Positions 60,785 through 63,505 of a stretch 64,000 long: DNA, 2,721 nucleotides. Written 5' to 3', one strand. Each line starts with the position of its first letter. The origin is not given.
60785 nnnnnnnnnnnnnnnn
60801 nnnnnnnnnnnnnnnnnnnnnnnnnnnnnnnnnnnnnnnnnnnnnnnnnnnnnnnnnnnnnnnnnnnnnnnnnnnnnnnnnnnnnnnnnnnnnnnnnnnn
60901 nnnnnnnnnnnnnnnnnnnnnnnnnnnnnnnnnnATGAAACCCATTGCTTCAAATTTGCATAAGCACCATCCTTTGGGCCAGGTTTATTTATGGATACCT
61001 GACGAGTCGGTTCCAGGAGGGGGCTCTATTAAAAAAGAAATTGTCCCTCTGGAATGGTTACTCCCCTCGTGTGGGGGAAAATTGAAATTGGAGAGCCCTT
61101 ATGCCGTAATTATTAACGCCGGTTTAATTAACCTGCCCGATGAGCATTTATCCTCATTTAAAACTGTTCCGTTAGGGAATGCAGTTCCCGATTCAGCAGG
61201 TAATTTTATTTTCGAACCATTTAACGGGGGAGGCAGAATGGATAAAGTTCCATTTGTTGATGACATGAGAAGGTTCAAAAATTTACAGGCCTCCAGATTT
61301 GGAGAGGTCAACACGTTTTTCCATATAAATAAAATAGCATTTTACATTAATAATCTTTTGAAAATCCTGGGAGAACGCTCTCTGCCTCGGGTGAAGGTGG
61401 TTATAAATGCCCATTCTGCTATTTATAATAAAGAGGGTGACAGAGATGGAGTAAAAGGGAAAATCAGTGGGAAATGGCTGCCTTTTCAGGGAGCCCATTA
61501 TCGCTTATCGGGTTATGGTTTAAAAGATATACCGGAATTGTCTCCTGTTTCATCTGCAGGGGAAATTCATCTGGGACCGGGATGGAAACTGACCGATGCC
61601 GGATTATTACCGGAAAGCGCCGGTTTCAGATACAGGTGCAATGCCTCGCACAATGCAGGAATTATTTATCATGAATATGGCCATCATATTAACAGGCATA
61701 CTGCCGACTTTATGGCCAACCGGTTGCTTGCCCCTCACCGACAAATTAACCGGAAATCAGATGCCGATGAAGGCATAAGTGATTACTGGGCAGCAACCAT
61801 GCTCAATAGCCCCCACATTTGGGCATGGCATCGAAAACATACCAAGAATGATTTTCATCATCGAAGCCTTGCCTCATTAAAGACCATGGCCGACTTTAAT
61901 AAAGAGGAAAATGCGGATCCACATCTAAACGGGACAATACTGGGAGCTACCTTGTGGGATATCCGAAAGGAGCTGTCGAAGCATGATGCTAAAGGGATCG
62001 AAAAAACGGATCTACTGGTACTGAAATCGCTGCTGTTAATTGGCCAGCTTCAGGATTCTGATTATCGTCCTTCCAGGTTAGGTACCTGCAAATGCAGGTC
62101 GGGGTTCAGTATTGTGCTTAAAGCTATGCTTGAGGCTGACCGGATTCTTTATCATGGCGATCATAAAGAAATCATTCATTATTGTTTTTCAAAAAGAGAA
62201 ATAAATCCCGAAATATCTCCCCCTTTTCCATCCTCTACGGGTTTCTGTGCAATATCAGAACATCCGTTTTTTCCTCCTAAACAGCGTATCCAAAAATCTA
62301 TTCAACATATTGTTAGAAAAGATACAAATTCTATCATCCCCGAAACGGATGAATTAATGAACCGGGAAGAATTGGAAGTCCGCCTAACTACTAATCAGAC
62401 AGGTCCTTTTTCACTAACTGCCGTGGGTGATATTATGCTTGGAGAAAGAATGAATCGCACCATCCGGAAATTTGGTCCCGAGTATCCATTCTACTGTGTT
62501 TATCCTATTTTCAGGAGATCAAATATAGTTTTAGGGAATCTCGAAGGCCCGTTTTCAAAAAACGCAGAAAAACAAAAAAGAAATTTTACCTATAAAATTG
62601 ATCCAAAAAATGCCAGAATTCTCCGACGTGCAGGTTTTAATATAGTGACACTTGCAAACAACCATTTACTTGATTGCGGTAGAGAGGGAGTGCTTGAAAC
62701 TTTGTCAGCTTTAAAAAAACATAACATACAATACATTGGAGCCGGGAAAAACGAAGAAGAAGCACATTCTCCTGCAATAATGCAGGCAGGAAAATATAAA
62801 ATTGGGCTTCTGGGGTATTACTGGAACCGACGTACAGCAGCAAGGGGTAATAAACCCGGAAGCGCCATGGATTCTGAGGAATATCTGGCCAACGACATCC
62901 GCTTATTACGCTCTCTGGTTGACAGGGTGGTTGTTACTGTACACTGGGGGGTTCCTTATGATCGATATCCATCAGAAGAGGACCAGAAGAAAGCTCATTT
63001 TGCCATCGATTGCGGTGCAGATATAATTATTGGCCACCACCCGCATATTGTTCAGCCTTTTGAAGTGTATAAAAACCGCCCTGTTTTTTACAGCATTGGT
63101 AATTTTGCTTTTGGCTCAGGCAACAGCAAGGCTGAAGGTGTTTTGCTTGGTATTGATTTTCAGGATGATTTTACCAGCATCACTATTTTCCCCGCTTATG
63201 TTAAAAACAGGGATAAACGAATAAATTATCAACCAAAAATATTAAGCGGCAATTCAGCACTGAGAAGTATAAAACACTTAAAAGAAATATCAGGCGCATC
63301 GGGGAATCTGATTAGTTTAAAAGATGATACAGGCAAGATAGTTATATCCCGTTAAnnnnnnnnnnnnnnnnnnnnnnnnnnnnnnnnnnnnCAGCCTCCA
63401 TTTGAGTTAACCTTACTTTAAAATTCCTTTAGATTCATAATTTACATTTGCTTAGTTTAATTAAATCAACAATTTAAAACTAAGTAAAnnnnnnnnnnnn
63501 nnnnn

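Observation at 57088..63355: Uncharacterised four-gene cluster: P-loop protein, ABC exporter, DUF2490-like barrel, gluzincin::CapA fusion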

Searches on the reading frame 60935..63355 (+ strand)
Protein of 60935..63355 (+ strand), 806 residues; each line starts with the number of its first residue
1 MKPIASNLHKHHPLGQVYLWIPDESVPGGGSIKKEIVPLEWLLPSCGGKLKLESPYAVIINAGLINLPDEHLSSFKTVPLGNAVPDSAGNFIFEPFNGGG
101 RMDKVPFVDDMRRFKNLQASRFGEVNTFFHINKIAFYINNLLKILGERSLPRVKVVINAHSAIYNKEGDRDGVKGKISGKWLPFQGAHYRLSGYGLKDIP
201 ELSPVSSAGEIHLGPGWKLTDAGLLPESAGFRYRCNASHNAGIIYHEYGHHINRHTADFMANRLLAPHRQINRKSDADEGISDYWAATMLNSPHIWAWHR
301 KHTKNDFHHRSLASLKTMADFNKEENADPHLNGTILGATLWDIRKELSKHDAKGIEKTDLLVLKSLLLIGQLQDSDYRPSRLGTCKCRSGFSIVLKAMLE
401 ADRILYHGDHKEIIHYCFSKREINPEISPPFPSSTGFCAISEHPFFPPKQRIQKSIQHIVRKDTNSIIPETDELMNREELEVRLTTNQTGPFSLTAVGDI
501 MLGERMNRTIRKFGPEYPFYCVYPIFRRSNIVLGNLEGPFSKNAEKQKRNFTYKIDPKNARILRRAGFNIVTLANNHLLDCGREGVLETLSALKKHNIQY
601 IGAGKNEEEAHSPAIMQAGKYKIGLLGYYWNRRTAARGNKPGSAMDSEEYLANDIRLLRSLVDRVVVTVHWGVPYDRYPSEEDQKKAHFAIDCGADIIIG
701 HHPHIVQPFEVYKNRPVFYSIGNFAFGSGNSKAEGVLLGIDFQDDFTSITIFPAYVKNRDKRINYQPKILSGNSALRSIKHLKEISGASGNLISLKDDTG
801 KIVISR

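Call 3: search_protein_families(library=pfam, proteins=[window:60935-63355:+], max_evalue=0.01)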
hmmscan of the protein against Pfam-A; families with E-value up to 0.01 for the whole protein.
window:60935-63355:+ (806 aa): 2 families
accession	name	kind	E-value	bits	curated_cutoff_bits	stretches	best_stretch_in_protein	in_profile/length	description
PF09587.15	PGA_cap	-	9.6e-74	248.5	27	1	494-727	2-254/255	Bacterial capsule synthesis protein PGA_cap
PF02128.21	Peptidase_M36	-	1.8e-05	24.6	23.3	1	237-423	176-364/368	Fungalysin metallopeptidase (M36)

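Call 4: search_protein_families(library=ncbifam, proteins=[window:60935-63355:+], max_evalue=0.01)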
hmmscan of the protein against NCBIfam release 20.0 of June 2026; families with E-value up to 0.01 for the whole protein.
window:60935-63355:+ (806 aa): 2 families
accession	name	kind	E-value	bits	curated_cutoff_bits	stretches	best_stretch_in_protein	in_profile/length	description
NF038314.1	epimerase_MslH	equivalog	1.1e-19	70.2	700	2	659-724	248-315/439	lasso peptide C-terminal Trp epimerase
NF038113.1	T9SSA_dep_M36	equivalog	8.1e-05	20.9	885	0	233-291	556-612/869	T9SS-dependent M36 family metallopeptidase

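Call 8: find_homologous_proteins(query=window:60935-63355:+)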
Query window:60935-63355:+ (806 aa): 283 proteins with E <= 0.001 among 8000 candidates; the best 120 are listed.
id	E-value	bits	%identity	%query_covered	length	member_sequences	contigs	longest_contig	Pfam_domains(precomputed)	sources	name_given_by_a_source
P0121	0.0e+0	1891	100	100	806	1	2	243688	PF09587.16,PF02128.22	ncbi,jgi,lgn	-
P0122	0.0e+0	1785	94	100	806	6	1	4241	PF09587.16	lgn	-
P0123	0.0e+0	1757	93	100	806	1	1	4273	PF09587.16,PF02128.22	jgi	jgi:poly-gamma-glutamate capsule biosynthesis protein CapA/YwtB (metallophosphatase superfamily)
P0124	0.0e+0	1589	84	100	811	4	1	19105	PF09587.16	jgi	-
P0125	0.0e+0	1359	72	100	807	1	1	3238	PF09587.16,PF02128.22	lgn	-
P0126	0.0e+0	1250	67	98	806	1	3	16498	PF09587.16,PF02128.22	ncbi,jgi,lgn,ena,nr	ncbi:MAG: hypothetical protein D4R64_13415 [Porphyromonadaceae bacterium]|nr:MAG: hypothetical prote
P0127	0.0e+0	1249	67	100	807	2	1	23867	PF09587.16,PF02128.22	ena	-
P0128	0.0e+0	1237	67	99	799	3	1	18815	PF09587.16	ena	-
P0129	0.0e+0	1234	66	98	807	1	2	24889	PF09587.16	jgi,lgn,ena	-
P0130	0.0e+0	1224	67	98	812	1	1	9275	PF09587.16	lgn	-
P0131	0.0e+0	1200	67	94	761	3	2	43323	PF09587.16,PF02128.22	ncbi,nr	ncbi:CapA family protein [bacterium]|nr:CapA family protein [bacterium]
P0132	0.0e+0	1164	63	98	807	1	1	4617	PF09587.16,PF02128.22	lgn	-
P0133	0.0e+0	1158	80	76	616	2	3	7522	PF09587.16,PF02128.22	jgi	-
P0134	0.0e+0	1156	62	100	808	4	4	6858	PF09587.16,PF02128.22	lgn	-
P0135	0.0e+0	1053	59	98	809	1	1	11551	PF09587.16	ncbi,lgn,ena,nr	ncbi:MAG: hypothetical protein GWP19_00435 [Planctomycetia bacterium]|nr:hypothetical protein [Planc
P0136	0.0e+0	1024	57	98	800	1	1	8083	PF09587.16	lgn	-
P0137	8.8e-285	965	55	98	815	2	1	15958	PF09587.16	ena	-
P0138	1.3e-275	935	51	98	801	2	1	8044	PF09587.16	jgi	-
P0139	1.9e-266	904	51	98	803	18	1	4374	PF09587.16,PF02128.22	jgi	-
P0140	4.9e-265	900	50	98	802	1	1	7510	PF09587.16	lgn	-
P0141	2.1e-262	891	50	98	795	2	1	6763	PF09587.16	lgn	-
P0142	2.0e-261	888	52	98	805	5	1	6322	PF09587.16,PF02128.22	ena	-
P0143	7.0e-261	886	52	98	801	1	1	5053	PF09587.16,PF02128.22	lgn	-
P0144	1.3e-260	885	51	98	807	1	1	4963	PF09587.16,PF02128.22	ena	-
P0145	6.7e-259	879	50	98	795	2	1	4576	PF09587.16,PF02128.22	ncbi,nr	ncbi:MAG: CapA family protein [Chloroflexota bacterium]|nr:CapA family protein [Chloroflexota bacter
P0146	2.4e-258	878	53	98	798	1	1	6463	PF09587.16,PF02128.22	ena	-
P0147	3.1e-258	877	51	98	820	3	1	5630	PF09587.16,PF02128.22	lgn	-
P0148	1.2e-256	872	51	98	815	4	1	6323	PF09587.16,PF02128.22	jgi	-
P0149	1.4e-256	872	51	98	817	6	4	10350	PF09587.16,PF02128.22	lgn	-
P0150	5.8e-256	870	51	98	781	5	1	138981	PF09587.16,PF02128.22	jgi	jgi:poly-gamma-glutamate capsule biosynthesis protein CapA/YwtB (metallophosphatase superfamily)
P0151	1.7e-255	868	50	98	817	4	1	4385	PF09587.16,PF02128.22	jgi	jgi:capsule synthesis protein PGA_cap/fungalysin metallopeptidase (M36)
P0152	1.1e-254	866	50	98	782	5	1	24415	PF09587.16,PF02128.22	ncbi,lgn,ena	-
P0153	3.9e-254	864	51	97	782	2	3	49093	PF09587.16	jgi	jgi:poly-gamma-glutamate capsule biosynthesis protein CapA/YwtB (metallophosphatase superfamily)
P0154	4.0e-254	864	51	98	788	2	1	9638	PF09587.16,PF02128.22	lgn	-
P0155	8.8e-254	863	49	98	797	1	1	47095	PF09587.16,PF02128.22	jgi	jgi:poly-gamma-glutamate capsule biosynthesis protein CapA/YwtB (metallophosphatase superfamily)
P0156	1.0e-253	862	50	98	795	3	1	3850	PF09587.16,PF02128.22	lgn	-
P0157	2.0e-253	861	50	98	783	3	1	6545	PF09587.16,PF02128.22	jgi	jgi:poly-gamma-glutamate capsule biosynthesis protein CapA/YwtB (metallophosphatase superfamily)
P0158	2.4e-253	861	50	96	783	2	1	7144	PF09587.16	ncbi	-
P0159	3.3e-253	861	51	98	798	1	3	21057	PF09587.16,PF02128.22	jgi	jgi:poly-gamma-glutamate capsule biosynthesis protein CapA/YwtB (metallophosphatase superfamily)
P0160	4.5e-253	860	48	99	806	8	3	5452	PF09587.16,PF02128.22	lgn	-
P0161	6.3e-253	860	50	98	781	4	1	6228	PF09587.16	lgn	-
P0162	9.4e-253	859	50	98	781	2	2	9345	PF09587.16,PF02128.22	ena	-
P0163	1.7e-251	855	50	98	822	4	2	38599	PF09587.16,PF02128.22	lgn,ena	-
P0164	2.0e-251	855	50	98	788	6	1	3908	PF09587.16,PF02128.22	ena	-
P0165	3.4e-251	854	49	98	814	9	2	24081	PF09587.16,PF02128.22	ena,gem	-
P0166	4.6e-251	854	51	98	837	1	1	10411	PF09587.16,PF02128.22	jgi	-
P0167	8.0e-251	853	50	98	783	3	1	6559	PF09587.16,PF02128.22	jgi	-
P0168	1.1e-250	852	50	98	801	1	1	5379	PF09587.16,PF02128.22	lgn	-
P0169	1.6e-250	852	49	98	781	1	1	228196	PF09587.16,PF02128.22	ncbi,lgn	-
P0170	3.1e-250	851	51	97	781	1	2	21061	PF09587.16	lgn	-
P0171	6.7e-250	850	50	98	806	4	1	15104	PF09587.16,PF02128.22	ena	-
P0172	8.5e-250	849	50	98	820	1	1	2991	PF09587.16,PF02128.22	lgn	-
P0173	1.7e-249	848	50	98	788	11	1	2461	PF09587.16,PF02128.22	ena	-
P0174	1.7e-249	848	49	98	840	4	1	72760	PF09587.16,PF02128.22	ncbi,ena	-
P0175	2.0e-249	848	49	98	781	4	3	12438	PF09587.16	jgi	jgi:poly-gamma-glutamate capsule biosynthesis protein CapA/YwtB (metallophosphatase superfamily)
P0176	4.5e-249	847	50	98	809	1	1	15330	PF09587.16,PF02128.22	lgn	-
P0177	4.9e-249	847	50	97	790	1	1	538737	PF09587.16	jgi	jgi:poly-gamma-glutamate capsule biosynthesis protein CapA/YwtB (metallophosphatase superfamily)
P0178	4.9e-249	847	50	98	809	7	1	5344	PF09587.16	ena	-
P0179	1.4e-248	845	49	99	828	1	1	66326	PF09587.16,PF02128.22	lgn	-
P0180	2.5e-248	845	49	98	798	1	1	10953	PF09587.16,PF02128.22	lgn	-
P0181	3.4e-248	844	50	98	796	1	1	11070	PF09587.16,PF02128.22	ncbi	-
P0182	1.2e-247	842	49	98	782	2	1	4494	PF09587.16,PF02128.22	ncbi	-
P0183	1.4e-247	842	49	98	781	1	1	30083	PF09587.16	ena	-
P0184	1.9e-247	842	49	98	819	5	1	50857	PF09587.16,PF02128.22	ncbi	-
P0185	1.9e-247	842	49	97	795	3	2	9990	PF09587.16,PF02128.22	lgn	-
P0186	5.0e-247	840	49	99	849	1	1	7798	PF09587.16,PF02128.22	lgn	-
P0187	8.5e-247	839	49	97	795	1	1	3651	PF09587.16,PF02128.22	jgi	jgi:poly-gamma-glutamate capsule biosynthesis protein CapA/YwtB (metallophosphatase superfamily)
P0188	9.4e-247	839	50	98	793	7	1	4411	PF09587.16,PF02128.22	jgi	jgi:poly-gamma-glutamate capsule biosynthesis protein CapA/YwtB (metallophosphatase superfamily)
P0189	1.0e-246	839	50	98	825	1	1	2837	PF09587.16,PF02128.22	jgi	jgi:poly-gamma-glutamate capsule biosynthesis protein CapA/YwtB (metallophosphatase superfamily)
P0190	1.1e-246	839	49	97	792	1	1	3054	PF09587.16,PF02128.22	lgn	-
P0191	2.1e-246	838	49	98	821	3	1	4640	PF09587.16,PF02128.22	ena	-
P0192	3.2e-246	838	51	96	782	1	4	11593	PF09587.16,PF02128.22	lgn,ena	-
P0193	4.4e-246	837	51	98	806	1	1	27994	PF09587.16,PF02128.22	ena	-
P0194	7.0e-246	836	49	98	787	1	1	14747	PF09587.16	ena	-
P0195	8.8e-246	836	49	98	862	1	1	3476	PF09587.16,PF02128.22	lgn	-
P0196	2.9e-245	834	49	96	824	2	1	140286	PF09587.16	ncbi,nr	ncbi:MAG TPA: CapA family protein [Pirellulaceae bacterium]|nr:CapA family protein [Pirellulaceae ba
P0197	9.1e-245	833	49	98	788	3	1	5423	PF09587.16,PF02128.22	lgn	-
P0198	2.9e-244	831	49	98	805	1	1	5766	PF09587.16,PF02128.22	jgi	jgi:hypothetical protein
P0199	4.2e-244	831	49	98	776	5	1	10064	PF09587.16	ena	-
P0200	6.5e-244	830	49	97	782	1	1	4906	PF09587.16,PF02128.22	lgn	-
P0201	8.7e-244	829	49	98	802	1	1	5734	PF09587.16,PF02128.22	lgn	-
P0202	1.7e-243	829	50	98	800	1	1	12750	PF09587.16,PF02128.22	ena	-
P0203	4.7e-243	827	48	98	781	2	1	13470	PF09587.16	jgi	jgi:poly-gamma-glutamate capsule biosynthesis protein CapA/YwtB (metallophosphatase superfamily)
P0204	7.1e-243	826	49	98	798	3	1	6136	PF09587.16,PF02128.22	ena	-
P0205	9.0e-243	826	48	97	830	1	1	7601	PF09587.16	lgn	-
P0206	1.6e-242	825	48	98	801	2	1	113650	PF09587.16,PF02128.22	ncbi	-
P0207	1.9e-242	825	48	98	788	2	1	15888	PF09587.16,PF02128.22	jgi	jgi:poly-gamma-glutamate capsule biosynthesis protein CapA/YwtB (metallophosphatase superfamily)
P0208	4.1e-242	824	48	98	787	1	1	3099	PF09587.16,PF02128.22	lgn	-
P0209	6.8e-242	823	48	99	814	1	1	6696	PF09587.16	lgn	-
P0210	3.2e-241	821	49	98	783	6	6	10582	PF09587.16,PF02128.22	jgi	jgi:poly-gamma-glutamate capsule biosynthesis protein CapA/YwtB (metallophosphatase superfamily)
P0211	2.0e-240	818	48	98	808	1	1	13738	PF09587.16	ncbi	ncbi:MAG: CapA family protein [Thermomicrobiales bacterium]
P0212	5.9e-240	817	48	98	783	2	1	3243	PF09587.16,PF02128.22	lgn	-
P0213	1.4e-239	816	48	98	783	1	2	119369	PF09587.16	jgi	jgi:hypothetical protein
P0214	3.2e-239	814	48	98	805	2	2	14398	PF09587.16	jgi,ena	jgi:poly-gamma-glutamate capsule biosynthesis protein CapA/YwtB (metallophosphatase superfamily)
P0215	1.0e-238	813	48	98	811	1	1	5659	PF09587.16,PF02128.22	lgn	-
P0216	1.3e-238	812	51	89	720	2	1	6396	PF09587.16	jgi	jgi:poly-gamma-glutamate capsule biosynthesis protein CapA/YwtB (metallophosphatase superfamily)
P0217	2.0e-238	812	56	78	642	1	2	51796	PF09587.16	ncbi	ncbi:MAG: CapA family protein [Pirellulaceae bacterium]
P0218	3.2e-238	811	50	92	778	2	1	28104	PF09587.16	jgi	jgi:poly-gamma-glutamate capsule biosynthesis protein CapA/YwtB (metallophosphatase superfamily)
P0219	1.5e-237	809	49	98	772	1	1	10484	PF09587.16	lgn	-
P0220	2.8e-237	808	47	98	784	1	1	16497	PF09587.16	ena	-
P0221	4.5e-237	807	48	97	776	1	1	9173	PF09587.16,PF02128.22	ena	-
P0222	1.3e-236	806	49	98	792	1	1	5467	PF09587.16,PF02128.22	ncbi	ncbi:MAG TPA: CapA family protein [Ktedonobacterales bacterium]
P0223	1.4e-236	806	49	98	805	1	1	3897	PF09587.16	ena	-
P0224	1.5e-236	805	48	98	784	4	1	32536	PF09587.16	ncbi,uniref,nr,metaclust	ncbi:CapA family protein [Bradyrhizobium tropiciagri]|uniref:CapA family protein n=1 Tax=Bradyrhizob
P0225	3.0e-236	805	50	98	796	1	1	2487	PF09587.16,PF02128.22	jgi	-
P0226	7.8e-236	803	49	98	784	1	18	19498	PF09587.16,PF02128.22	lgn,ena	-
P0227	3.1e-235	801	47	98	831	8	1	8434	PF09587.16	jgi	jgi:poly-gamma-glutamate capsule biosynthesis protein CapA/YwtB (metallophosphatase superfamily)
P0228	3.2e-235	801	48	97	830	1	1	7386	PF09587.16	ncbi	-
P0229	6.3e-235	800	48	98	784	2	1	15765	PF09587.16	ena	-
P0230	8.7e-235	800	46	99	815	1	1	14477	PF09587.16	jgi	jgi:poly-gamma-glutamate capsule biosynthesis protein CapA/YwtB (metallophosphatase superfamily)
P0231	9.2e-235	800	49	92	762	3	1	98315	PF09587.16,PF02128.22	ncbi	ncbi:MAG TPA: CapA family protein [Armatimonadota bacterium]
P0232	1.6e-234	799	49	98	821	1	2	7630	PF09587.16,PF02128.22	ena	-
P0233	1.9e-234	799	49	93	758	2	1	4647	PF09587.16,PF02128.22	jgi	jgi:hypothetical protein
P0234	2.5e-234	798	47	98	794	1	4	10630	PF09587.16,PF02128.22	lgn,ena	-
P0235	4.7e-234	797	49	95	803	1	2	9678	PF09587.16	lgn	-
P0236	4.8e-234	797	48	98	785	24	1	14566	PF09587.16,PF02128.22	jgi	jgi:hypothetical protein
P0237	9.9e-234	796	47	98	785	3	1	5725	PF09587.16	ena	-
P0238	2.4e-233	795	48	95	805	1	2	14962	PF09587.16,PF02128.22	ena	-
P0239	3.3e-233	794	48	95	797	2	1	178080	PF09587.16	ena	-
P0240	3.7e-233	794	48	98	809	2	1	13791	PF09587.16,PF02128.22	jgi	-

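Call 9: find_encoding_contigs(protein=P0121, flank=10000, max_places=3)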
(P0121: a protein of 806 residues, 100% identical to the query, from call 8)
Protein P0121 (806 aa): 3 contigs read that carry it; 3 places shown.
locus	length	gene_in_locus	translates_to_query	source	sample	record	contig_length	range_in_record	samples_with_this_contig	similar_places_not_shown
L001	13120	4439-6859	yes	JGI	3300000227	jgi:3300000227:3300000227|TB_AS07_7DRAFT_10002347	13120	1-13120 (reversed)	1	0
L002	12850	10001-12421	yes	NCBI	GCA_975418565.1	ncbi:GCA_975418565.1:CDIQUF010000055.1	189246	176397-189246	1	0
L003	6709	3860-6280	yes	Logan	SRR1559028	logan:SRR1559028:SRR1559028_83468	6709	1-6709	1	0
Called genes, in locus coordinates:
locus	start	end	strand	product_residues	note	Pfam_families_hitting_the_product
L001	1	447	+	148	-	?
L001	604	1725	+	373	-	PF07755:DUF1611 (faint)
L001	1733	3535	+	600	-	PF00664:ABC_membrane, PF02463:SMC_N (faint), PF00005:ABC_tran, PF13304:AAA_21 (faint)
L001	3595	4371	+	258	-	PF10677:DUF2490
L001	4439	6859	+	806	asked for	PF02128:Peptidase_M36 (faint), PF09587:PGA_cap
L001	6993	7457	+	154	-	PF11396:PepSY_like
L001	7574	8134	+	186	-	PF04542:Sigma70_r2, PF08281:Sigma70_r4_2, PF04545:Sigma70_r4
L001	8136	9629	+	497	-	PF13568:OMP_b-brl_2 (weak)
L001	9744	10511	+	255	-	-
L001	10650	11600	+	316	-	PF01569:PAP2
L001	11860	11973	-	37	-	-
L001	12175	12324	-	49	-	-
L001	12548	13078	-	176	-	PF14489:QueF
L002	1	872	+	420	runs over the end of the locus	PF02321:OEP (faint)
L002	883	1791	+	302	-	PF25919:BSH_CusB (faint), PF25917:BSH_RND (faint)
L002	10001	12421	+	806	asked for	PF02128:Peptidase_M36 (faint), PF09587:PGA_cap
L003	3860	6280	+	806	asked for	PF02128:Peptidase_M36 (faint), PF09587:PGA_cap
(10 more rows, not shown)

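Call 10: find_encoding_contigs(protein=P0224, flank=10000, max_places=3)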
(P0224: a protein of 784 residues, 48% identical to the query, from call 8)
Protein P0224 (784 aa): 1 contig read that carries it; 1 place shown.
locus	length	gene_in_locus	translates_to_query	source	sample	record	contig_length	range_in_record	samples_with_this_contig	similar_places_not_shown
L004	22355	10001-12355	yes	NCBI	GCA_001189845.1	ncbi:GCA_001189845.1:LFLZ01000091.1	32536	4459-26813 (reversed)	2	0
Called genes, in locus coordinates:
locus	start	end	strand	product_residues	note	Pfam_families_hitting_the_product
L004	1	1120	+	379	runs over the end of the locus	-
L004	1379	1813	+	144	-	-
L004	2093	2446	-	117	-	PF01614:IclR_C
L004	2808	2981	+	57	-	-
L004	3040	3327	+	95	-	-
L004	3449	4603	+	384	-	PF00578:AhpC-TSA, PF08534:Redoxin, PF00085:Thioredoxin, PF13905:Thioredoxin_8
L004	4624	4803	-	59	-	-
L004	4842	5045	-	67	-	-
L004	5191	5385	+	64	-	PF05284:DUF736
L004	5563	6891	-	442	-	PF00083:Sugar_tr, PF07690:MFS_1, PF00083:Sugar_tr (weak)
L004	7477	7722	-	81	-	-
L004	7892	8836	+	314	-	PF02492:cobW, PF07683:CobW_C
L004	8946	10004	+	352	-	-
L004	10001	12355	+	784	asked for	PF09587:PGA_cap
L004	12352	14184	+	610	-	PF00664:ABC_membrane, PF00005:ABC_tran, PF02463:SMC_N (weak), PF13304:AAA_21 (faint)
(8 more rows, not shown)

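Call 12: search_solved_structures(query=window:60935-63355:+, max_evalue=1, show_alignments=3)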
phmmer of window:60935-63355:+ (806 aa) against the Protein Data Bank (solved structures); distinct sequences matched with E-value up to 1: 6.
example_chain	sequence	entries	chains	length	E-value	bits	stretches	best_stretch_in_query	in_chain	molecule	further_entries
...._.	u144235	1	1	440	8.9e-17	63.6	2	652-725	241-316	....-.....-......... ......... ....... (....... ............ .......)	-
8gq9_A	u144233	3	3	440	8.9e-17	63.6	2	652-725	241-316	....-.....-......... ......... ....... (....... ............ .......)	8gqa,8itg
8ith_A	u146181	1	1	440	8.2e-16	60.4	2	652-725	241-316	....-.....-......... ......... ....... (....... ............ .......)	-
2v3b_B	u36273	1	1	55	0.4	11.8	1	19-53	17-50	RUBREDOXIN 2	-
3q3q_A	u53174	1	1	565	0.79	10.9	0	22-61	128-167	Alkaline phosphatase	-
5xwi_A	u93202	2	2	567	0.79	10.9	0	22-61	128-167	Alkaline phosphatase PhoK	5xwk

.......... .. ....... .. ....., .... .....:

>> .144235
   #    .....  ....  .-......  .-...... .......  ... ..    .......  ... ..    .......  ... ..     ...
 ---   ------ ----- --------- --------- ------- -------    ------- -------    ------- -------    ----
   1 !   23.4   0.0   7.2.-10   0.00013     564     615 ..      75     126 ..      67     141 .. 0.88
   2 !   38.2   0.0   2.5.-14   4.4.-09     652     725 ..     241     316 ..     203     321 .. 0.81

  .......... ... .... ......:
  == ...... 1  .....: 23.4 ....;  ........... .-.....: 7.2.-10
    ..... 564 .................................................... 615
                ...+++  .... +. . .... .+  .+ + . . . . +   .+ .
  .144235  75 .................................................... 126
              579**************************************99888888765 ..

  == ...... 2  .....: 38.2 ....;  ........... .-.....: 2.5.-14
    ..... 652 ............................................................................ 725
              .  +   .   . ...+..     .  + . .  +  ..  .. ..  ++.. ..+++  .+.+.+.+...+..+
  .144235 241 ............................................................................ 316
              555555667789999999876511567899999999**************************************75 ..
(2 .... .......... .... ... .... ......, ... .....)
